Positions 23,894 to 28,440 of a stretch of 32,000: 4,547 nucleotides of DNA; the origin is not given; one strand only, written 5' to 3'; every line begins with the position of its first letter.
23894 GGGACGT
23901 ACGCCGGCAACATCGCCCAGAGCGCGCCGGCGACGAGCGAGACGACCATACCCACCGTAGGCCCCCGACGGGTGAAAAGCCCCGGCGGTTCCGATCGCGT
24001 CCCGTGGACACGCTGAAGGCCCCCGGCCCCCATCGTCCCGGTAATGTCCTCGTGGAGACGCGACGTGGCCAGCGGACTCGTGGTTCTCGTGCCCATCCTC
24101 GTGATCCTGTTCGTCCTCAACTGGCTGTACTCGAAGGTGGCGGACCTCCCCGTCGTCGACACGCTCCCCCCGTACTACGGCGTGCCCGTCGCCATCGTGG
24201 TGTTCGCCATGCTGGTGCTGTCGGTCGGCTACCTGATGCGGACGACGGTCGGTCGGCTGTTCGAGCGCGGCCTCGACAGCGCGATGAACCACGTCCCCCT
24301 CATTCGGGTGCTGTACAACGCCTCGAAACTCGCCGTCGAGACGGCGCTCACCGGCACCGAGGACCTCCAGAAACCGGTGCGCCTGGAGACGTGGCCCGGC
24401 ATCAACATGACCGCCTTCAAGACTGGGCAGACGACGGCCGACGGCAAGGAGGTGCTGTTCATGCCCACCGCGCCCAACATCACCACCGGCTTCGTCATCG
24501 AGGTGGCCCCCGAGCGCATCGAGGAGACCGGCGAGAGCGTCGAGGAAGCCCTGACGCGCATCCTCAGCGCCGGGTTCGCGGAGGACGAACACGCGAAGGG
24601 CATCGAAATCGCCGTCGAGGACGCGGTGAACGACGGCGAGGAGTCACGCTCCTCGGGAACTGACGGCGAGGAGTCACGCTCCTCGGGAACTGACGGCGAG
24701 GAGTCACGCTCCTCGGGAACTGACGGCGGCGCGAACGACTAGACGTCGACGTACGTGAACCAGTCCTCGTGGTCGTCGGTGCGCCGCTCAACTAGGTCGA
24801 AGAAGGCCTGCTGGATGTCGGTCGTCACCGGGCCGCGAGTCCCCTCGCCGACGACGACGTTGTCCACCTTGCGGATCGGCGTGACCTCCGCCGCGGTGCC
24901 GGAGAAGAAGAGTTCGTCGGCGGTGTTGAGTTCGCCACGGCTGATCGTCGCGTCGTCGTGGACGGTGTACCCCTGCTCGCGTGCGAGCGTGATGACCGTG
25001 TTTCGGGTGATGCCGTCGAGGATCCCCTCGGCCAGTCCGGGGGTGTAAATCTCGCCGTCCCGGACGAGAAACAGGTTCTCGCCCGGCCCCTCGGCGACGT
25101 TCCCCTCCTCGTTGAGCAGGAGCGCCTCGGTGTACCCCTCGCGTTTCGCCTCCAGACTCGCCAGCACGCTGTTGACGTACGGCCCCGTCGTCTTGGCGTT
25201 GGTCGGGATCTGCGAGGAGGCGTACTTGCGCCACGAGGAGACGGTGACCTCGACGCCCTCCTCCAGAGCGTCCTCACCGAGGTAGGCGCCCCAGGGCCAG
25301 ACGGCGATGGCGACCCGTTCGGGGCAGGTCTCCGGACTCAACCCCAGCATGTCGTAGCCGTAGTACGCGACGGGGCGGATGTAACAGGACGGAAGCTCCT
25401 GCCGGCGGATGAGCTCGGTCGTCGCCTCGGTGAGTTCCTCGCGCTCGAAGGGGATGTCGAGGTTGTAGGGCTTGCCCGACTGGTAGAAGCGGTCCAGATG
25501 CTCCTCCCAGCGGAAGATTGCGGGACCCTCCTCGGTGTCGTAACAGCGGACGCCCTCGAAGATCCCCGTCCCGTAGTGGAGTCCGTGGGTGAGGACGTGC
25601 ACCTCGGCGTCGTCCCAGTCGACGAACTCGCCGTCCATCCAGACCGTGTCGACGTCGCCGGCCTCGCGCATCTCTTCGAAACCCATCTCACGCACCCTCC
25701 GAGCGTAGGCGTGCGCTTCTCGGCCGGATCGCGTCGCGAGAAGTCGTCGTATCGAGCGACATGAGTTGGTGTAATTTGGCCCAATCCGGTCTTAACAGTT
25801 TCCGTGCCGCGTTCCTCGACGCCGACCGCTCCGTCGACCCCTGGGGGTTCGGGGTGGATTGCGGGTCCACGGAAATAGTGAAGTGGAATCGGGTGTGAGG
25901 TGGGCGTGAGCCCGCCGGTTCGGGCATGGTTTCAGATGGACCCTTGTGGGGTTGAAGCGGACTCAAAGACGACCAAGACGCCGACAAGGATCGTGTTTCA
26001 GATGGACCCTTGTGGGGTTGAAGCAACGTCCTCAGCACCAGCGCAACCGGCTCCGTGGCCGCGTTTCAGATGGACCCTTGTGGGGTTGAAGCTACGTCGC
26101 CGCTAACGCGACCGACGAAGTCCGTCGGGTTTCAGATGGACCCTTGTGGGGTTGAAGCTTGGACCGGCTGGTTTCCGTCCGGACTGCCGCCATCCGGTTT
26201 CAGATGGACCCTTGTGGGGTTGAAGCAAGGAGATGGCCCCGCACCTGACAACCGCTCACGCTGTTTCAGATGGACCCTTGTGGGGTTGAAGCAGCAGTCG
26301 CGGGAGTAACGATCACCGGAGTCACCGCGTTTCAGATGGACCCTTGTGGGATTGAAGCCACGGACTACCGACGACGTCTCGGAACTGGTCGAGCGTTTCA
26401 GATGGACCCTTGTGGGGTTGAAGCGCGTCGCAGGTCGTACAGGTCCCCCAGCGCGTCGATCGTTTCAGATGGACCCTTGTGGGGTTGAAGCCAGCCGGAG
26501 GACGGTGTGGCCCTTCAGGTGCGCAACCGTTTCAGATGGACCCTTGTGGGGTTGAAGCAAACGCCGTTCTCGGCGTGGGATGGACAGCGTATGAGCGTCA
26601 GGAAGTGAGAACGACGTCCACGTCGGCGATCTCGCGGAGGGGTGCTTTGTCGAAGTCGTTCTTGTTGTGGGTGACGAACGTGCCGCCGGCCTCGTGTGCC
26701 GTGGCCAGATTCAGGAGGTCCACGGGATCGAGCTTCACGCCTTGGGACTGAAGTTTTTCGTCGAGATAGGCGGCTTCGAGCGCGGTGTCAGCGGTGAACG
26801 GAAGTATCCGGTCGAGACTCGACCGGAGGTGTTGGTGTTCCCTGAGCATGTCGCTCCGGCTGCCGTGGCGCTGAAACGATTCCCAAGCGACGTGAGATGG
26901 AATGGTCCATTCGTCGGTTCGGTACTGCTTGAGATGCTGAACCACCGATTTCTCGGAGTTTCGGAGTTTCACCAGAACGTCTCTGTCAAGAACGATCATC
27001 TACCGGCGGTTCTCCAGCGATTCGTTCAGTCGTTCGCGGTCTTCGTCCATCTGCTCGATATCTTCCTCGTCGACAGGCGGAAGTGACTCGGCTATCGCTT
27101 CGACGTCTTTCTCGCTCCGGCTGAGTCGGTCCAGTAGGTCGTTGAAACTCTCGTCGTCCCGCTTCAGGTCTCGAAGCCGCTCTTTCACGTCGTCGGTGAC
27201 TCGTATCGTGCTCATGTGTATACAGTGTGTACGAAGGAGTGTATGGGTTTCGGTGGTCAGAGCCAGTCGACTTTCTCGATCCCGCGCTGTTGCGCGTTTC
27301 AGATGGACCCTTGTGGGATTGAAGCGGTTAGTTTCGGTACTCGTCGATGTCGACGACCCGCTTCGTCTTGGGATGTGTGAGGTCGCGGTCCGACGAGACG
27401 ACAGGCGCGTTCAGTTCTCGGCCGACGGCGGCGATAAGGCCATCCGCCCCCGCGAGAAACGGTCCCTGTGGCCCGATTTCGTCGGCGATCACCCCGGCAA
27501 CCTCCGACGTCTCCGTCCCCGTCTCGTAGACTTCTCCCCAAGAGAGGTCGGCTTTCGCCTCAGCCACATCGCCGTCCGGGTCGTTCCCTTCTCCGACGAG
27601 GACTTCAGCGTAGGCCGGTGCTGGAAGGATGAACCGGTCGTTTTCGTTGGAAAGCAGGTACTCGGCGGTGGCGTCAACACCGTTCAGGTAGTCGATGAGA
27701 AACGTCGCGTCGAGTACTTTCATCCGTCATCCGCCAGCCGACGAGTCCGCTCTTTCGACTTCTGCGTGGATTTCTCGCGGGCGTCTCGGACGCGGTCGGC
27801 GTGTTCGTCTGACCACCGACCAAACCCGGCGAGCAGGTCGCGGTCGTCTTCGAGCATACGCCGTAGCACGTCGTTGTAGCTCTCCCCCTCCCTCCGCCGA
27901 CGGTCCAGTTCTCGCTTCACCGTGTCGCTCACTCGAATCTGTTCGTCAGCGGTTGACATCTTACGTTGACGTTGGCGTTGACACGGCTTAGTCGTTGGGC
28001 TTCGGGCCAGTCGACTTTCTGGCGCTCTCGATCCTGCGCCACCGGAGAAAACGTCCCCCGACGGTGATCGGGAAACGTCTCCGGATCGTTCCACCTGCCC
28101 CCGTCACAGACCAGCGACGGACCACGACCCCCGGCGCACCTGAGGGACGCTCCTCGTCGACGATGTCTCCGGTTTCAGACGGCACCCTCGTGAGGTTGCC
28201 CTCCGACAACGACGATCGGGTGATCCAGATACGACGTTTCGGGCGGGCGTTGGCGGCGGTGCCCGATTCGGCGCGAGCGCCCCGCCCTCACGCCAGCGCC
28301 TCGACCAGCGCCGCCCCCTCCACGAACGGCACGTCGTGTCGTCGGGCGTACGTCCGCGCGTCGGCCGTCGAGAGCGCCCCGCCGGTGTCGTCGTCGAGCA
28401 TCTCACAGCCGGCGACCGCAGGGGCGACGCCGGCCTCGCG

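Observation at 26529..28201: Two complete VapBC toxin-antitoxin cassettes occupy spacer positions of a CRISPR array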

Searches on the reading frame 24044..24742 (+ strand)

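Call 9: search_protein_families(library=pfam, proteins=[window:24044-24742:+], max_evalue=0.01)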
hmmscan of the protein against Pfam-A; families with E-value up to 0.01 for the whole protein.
window:24044-24742:+ (232 aa): 1 family
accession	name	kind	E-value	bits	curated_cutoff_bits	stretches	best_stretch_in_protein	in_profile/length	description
PF04367.18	DUF502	-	2.9e-16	59.7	23.8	1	52-148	1-107/107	Protein of unknown function (DUF502)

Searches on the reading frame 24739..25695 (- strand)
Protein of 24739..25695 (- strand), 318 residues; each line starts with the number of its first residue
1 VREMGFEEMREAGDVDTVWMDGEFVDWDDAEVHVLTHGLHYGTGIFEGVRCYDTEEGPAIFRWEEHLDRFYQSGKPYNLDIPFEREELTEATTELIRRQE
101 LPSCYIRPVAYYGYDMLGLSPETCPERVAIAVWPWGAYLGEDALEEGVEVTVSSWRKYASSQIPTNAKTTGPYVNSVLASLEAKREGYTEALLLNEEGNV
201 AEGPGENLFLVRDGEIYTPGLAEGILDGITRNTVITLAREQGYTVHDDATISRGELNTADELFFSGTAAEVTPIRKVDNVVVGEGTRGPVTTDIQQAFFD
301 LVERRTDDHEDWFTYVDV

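Call 9: search_protein_families(library=pfam, proteins=[window:24739-25695:-], max_evalue=0.01)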
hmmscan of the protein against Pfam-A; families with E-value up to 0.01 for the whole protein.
window:24739-25695:- (318 aa): 1 family
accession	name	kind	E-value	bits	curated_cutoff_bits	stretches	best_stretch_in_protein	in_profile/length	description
PF01063.24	Aminotran_4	-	1.4e-50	172.7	28.5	1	44-277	1-223/223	Amino-transferase class IV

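Call 22: find_related_loci(query=window:24739-25695:-, collection=genome_contigs, flank=10000)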
Query window:24739-25695:- (318 aa) in genome_contigs; peptide patterns used: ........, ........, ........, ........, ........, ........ (x = any residue, [..] = any of these).
600 stretches matched a pattern (row limit reached: there are more); 481 encode a relative of the query (tblastn E <= 1e-3); the best 80 are kept; 80 distinct loci.
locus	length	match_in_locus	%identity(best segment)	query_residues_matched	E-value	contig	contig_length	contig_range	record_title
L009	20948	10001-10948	92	3-318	0e+0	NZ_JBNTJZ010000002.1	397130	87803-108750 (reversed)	Haloplanus sp. C73 C73_scaffold2, whole genome shotgun sequence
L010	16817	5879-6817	91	2-318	0e+0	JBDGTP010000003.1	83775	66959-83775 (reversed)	MAG: Haloplanus sp. isolate DAL-WCL_32_72C3R c_000000000078, whole genome shotgun sequence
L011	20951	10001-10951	89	1-317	0e+0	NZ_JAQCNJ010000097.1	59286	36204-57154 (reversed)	MAG: Haloplanus sp. isolate LUM.53 k149_406500, whole genome shotgun sequence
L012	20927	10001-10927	84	4-316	1e-179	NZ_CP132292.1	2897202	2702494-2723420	Salinirarus marinus strain XH8 chromosome, complete genome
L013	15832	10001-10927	83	4-316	1e-177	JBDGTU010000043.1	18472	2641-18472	MAG: Haloferacaceae archaeon isolate DAL-WCL_32_90C3R c_000000002796, whole genome shotgun sequence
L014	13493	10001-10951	80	2-318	3e-177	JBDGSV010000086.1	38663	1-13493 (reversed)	MAG: Haloarculaceae archaeon isolate DAL-WCL_24_61C3R c_000000000646, whole genome shotgun sequence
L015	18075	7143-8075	81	2-316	7e-176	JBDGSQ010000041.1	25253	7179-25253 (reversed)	MAG: Haloferacaceae archaeon isolate DAL-WCL_23_72C3R c_000000001607, whole genome shotgun sequence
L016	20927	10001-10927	81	4-316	1e-174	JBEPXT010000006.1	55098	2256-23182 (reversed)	MAG: Salinigranum sp. isolate 02_S197.semibin_refined.075 NODE_22_length_55098_cov_3.395499, whole genome shotgun sequen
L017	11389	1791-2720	79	4-317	9e-173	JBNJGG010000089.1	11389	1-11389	MAG: Halobacteriota archaeon isolate Y22_60dBSe2.bin.117 NODE_7292_length_11389_cov_4.848273, whole genome shotgun seque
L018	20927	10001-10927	80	4-316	2e-171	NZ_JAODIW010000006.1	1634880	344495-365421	Halobium salinum strain YJ-8-S platanus_K_default_6, whole genome shotgun sequence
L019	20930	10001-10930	80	4-317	2e-171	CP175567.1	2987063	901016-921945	Haloferacaceae archaeon 50 chromosome, complete genome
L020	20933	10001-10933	79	2-316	4e-171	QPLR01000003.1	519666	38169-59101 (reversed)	Halobellus sp. Atlit-31R P_contig000003, whole genome shotgun sequence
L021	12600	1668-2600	77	2-316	1e-170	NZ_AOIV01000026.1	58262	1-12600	Halogeometricum pallidum JCM 14848 contig_26, whole genome shotgun sequence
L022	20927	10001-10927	79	4-316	5e-170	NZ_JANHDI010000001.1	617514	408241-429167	Halobellus rarus strain YC21 Scaffold1_1, whole genome shotgun sequence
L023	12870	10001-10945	78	3-316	7e-170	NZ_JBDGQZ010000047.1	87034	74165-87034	MAG: Halobellus sp. isolate DAL-Ass_37_98C3R c_000000000110, whole genome shotgun sequence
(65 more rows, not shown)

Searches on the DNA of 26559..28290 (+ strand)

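Call 37: search_dna_similar(query=window:26559-28290:+, collection=plasmids, mode=distant, max_rows=25)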
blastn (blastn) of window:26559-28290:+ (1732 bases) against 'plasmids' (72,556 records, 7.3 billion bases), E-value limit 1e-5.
Records with a match: 14; places in all: 16; records where one place covers at least 80% of the query: 0.
Best place of each record, by identity: 80-90% 1; 60-80% 13.
By first word of the organism name: Haloarcula 4; Haladaptatus 3; Haloterrigena 2; Natrialba 1; Natronosalvus 1; Natrinema 1; Natronococcus 1; Halobacterium 1.
By predicted mobility (MOB-suite, as given by PLSDB): non-mobilizable 14.
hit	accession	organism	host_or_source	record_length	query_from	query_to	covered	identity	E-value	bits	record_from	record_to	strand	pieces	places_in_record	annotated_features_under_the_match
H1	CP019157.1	Haloarcula taiwanensis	single cell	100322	777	1425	37%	78.2%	4e-147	529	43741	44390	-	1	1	VapC toxin family PIN domain ribonuclease | hypothetical protein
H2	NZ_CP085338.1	Haladaptatus halobius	cell culture,saline soil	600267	779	1425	37%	69.3%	3e-66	261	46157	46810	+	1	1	PIN domain-containing protein | antitoxin VapB family protein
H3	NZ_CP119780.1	Haloarcula litorea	cell culture,sediment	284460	769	1441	39%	66.0%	3e-41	178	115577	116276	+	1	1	antitoxin VapB family protein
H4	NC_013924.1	Natrialba magadii ATCC 43099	-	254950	769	1424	38%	66.8%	1e-46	196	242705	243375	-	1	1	type II toxin-antitoxin system VapC family toxin | antitoxin VapB family protein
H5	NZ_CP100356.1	Natronosalvus rutilus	cell culture,sediment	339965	772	1424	38%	66.4%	3e-42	181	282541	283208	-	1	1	PIN domain-containing protein | antitoxin VapB family protein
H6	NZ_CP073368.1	Haloarcula sinaiiensis ATCC 33800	cell culture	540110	777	1439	38%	64.4%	2e-25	126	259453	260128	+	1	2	PIN domain-containing protein | antitoxin VapB family protein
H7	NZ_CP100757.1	Natrinema gelatinilyticum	marine sediment,sediment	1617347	780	1416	37%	66.5%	4e-33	151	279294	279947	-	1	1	record has no annotation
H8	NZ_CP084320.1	Haloterrigena alkaliphila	Salt lake,Salt lake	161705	791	1426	37%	65.6%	3e-29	138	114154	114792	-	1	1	PIN domain-containing protein | antitoxin VapB family protein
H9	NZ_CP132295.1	Natronococcus sp. AD-5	cell culture,sediment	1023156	1102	1441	20%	70.0%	5e-32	148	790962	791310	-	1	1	record has no annotation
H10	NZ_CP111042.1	Haladaptatus caseinilyticus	cell culture,sediment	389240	1117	1439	19%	69.7%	1e-26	130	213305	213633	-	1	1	antitoxin VapB family protein | PIN domain-containing protein | SprT-like domain-containing protein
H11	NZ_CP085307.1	Haladaptatus pallidirubidus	cell culture,saline soil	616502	1226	1439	12%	73.3%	1e-26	129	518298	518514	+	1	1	antitoxin VapB family protein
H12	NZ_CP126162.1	Haloarcula pelagica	cell culture,sediment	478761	776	984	12%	71.2%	6e-19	104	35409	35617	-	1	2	PIN domain-containing protein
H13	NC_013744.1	Haloterrigena turkmenica DSM 5511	-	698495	566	679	7%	72.9%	6e-6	61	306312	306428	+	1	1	antitoxin VapB family protein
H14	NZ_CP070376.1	Halobacterium sp. GSL-19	Brine,Brine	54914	722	768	3%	89.4%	2e-6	64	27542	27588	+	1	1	none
